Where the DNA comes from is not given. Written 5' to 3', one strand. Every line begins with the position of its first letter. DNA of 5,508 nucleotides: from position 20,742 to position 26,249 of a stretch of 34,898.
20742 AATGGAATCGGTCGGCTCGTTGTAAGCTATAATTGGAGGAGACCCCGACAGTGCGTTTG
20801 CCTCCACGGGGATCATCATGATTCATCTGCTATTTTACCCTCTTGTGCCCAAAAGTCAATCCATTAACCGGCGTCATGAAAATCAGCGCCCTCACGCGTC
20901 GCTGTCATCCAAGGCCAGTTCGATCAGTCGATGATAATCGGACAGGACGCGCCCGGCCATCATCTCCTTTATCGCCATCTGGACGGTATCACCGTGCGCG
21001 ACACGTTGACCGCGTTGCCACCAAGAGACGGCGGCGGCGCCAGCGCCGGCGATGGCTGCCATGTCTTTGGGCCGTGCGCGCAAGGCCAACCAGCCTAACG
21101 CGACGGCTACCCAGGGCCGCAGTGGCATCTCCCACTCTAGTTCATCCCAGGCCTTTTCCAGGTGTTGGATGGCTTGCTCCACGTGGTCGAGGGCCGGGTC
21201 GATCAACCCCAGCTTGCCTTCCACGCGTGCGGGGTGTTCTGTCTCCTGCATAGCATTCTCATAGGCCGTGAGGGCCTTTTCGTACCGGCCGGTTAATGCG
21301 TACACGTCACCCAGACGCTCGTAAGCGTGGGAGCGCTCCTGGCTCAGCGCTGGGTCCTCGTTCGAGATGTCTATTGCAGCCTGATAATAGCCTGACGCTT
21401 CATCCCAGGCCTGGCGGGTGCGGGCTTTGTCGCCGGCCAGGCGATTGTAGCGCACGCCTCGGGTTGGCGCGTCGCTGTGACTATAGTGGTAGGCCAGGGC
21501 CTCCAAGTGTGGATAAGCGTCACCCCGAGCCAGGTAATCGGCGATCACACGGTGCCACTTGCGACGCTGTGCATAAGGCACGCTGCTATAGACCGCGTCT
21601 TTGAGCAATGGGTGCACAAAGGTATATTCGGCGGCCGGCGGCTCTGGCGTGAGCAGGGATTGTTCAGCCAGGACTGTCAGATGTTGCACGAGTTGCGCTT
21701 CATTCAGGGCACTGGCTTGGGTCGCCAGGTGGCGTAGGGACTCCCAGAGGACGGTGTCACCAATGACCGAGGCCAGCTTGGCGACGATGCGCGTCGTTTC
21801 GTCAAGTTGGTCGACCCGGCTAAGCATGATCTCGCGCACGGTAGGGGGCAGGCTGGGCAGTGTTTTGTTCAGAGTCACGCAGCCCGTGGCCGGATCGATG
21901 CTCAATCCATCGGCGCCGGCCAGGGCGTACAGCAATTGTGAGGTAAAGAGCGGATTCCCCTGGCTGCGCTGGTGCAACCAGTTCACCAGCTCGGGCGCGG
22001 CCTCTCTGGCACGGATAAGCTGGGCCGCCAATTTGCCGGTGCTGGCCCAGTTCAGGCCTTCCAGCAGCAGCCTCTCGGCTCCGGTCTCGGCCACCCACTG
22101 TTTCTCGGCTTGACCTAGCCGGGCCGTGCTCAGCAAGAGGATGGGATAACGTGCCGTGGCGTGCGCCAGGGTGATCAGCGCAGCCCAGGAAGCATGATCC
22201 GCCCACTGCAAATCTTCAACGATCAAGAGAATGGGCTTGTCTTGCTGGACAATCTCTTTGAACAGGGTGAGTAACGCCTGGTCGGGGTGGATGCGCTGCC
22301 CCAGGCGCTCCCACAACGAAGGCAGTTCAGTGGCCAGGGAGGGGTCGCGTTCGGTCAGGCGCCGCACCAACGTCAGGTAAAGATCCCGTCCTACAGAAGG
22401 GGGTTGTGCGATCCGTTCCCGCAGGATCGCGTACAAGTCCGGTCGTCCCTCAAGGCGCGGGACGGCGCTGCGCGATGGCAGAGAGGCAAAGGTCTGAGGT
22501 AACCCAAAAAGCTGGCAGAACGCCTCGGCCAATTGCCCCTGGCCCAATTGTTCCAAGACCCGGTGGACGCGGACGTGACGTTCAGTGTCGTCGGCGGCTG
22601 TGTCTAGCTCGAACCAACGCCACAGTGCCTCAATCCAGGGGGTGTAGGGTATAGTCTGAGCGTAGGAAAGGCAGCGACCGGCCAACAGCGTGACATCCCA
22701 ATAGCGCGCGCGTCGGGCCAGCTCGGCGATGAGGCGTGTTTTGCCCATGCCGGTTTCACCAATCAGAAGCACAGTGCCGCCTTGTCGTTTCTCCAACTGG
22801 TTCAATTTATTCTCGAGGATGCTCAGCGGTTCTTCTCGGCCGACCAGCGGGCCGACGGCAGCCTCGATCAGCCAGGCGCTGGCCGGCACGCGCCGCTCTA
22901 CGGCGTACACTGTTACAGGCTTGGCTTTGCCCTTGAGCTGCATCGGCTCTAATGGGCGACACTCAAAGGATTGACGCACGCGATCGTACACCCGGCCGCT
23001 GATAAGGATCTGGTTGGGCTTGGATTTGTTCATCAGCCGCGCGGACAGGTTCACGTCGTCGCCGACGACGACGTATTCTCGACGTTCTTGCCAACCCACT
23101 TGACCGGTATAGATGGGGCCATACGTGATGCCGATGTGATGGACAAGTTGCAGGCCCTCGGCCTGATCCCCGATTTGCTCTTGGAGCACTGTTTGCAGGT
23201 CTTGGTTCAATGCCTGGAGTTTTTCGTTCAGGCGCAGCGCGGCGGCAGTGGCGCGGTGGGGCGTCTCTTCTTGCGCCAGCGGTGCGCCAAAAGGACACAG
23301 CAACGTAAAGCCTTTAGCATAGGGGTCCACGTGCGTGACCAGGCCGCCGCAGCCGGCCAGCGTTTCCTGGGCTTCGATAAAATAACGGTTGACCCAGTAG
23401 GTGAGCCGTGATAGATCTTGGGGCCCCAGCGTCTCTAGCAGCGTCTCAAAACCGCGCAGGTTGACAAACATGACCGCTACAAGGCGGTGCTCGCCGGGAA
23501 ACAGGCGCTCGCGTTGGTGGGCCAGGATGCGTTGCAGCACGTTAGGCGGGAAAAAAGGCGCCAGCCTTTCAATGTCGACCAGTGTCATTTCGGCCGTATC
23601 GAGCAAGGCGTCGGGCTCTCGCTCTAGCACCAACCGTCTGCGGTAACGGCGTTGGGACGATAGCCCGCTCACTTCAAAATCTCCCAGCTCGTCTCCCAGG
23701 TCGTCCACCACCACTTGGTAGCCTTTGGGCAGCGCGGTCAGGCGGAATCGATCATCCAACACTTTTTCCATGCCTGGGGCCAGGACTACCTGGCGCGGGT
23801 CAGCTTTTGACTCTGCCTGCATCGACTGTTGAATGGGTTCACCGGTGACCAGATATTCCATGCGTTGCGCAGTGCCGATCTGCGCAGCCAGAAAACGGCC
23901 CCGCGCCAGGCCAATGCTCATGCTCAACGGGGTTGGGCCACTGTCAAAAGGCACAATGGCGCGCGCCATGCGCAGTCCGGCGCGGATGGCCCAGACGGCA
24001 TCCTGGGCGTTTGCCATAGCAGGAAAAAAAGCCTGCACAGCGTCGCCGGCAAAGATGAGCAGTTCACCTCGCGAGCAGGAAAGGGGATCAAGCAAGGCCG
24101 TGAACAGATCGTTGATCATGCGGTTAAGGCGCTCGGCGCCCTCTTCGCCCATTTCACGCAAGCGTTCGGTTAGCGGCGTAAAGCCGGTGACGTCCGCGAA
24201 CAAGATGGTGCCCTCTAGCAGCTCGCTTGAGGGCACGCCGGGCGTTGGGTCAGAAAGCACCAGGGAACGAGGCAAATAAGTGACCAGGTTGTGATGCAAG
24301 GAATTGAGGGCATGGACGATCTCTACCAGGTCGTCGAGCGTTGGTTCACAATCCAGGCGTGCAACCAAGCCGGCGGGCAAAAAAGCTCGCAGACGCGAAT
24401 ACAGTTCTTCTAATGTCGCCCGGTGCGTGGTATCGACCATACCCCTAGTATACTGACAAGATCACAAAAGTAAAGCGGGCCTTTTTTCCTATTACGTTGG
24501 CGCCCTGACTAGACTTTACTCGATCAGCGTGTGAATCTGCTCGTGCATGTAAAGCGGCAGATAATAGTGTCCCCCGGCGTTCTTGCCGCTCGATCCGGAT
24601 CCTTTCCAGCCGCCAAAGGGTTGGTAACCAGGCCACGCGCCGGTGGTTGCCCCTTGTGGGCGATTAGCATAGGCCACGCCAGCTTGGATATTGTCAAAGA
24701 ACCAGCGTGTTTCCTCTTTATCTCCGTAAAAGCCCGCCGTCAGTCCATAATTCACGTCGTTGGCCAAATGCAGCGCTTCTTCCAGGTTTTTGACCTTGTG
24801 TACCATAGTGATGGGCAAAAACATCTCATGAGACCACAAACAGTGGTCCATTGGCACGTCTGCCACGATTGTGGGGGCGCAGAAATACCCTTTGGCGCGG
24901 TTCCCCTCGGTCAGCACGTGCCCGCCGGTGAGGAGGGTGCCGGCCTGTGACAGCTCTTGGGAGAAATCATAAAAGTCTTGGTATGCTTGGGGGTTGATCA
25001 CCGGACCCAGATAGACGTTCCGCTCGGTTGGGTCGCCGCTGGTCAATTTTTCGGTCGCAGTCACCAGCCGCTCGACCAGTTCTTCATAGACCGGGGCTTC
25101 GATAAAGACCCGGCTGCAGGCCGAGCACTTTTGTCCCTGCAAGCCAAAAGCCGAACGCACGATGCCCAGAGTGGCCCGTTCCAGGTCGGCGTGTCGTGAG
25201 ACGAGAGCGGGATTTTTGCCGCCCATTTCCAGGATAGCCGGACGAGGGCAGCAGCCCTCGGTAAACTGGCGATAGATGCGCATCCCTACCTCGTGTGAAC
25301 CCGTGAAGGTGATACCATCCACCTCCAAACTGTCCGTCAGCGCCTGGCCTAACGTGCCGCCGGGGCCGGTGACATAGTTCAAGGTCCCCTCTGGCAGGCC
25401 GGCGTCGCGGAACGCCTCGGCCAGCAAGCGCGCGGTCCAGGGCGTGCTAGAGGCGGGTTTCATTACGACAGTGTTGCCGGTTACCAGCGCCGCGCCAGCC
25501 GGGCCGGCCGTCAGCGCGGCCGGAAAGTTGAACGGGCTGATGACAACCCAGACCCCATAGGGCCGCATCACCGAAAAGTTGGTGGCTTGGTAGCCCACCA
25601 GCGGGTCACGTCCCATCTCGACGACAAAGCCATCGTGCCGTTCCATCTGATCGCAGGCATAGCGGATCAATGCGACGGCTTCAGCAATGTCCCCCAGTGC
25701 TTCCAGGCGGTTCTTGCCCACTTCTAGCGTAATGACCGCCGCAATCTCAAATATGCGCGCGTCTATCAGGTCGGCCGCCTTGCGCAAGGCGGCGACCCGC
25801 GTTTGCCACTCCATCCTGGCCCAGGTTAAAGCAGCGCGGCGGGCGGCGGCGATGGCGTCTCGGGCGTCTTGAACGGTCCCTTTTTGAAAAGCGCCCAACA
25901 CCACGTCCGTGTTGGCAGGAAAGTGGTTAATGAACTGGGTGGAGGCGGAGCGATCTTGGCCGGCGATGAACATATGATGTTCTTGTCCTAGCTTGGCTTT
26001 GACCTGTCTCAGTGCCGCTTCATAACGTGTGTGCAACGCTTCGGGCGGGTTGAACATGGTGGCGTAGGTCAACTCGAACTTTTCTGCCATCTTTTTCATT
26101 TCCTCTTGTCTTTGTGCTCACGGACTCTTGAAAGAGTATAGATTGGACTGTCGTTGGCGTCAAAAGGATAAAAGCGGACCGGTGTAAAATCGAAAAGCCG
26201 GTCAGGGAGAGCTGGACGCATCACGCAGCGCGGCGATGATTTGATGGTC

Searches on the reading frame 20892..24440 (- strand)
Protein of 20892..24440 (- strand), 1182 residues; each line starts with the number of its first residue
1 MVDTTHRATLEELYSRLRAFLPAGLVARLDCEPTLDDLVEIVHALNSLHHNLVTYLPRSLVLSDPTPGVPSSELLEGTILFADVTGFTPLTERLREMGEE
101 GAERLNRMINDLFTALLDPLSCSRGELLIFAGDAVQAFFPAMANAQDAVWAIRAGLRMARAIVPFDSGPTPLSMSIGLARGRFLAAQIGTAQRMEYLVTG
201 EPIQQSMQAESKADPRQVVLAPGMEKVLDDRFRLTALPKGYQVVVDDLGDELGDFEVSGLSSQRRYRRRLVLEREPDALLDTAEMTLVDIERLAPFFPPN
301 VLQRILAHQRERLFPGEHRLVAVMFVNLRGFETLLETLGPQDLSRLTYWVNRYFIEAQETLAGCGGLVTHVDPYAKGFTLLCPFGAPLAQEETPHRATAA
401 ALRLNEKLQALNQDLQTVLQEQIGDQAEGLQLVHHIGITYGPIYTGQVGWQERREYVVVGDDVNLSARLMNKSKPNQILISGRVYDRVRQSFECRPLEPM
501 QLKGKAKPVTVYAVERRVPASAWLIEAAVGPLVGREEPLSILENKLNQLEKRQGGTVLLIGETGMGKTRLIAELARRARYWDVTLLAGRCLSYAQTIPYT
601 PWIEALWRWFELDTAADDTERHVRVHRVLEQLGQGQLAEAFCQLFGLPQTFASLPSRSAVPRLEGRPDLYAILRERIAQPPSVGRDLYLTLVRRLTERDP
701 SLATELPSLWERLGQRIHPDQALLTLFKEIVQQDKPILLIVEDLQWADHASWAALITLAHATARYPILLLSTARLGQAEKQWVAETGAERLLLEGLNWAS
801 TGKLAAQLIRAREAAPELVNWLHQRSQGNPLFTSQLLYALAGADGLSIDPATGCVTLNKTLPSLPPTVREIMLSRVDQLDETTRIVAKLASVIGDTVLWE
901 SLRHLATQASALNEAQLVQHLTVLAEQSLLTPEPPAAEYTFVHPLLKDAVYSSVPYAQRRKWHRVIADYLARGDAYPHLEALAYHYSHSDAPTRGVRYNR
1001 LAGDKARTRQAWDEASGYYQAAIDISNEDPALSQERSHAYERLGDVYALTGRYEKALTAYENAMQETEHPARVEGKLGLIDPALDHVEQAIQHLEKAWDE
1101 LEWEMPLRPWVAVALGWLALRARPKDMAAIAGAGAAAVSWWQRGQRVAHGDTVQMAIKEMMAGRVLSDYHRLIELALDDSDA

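Call 29: search_protein_families(library=pfam, proteins=[window:20892-24440:-], max_evalue=0.0001)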
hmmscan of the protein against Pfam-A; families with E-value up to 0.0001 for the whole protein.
window:20892-24440:- (1182 aa): 5 families
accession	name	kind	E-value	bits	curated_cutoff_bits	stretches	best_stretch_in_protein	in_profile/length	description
PF00211.25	Guanylate_cyc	-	6.1e-26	91.6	21.9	2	318-511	6-179/183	Adenylate and Guanylate cyclase catalytic domain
PF13191.12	AAA_16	-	5e-22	79.6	32.6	1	531-769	1-166/167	AAA ATPase domain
PF07719.23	TPR_2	-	6.3e-06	26.3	27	0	1039-1066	3-30/34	Tetratricopeptide repeat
PF13424.12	TPR_12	-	7e-06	26.6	30.1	1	998-1064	6-72/77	Tetratricopeptide repeat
PF13401.12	AAA_22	-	1.4e-05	25.9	27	0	553-760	4-109/130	AAA domain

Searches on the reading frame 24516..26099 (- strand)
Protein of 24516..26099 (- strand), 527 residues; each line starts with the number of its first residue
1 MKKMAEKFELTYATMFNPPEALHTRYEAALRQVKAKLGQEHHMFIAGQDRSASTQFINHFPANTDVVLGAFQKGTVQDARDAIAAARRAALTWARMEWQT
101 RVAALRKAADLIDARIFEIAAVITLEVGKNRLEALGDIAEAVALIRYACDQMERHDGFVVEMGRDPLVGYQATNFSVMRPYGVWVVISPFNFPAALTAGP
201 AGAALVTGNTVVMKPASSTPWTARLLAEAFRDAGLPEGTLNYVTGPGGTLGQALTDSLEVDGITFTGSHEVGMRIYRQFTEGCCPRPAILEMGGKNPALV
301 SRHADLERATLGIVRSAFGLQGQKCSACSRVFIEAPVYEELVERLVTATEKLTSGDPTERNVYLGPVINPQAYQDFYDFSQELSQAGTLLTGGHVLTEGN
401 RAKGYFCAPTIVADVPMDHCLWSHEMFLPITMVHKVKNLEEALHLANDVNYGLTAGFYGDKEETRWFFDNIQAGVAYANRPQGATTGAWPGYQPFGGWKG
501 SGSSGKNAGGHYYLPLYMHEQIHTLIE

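Call 29: search_protein_families(library=pfam, proteins=[window:24516-26099:-], max_evalue=0.0001)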
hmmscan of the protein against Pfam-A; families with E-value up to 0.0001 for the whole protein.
window:24516-26099:- (527 aa): 1 family
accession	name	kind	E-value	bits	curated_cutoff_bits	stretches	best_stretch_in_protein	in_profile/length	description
PF00171.27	Aldedh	-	1.6e-129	432.9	23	1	54-519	7-457/461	Aldehyde dehydrogenase family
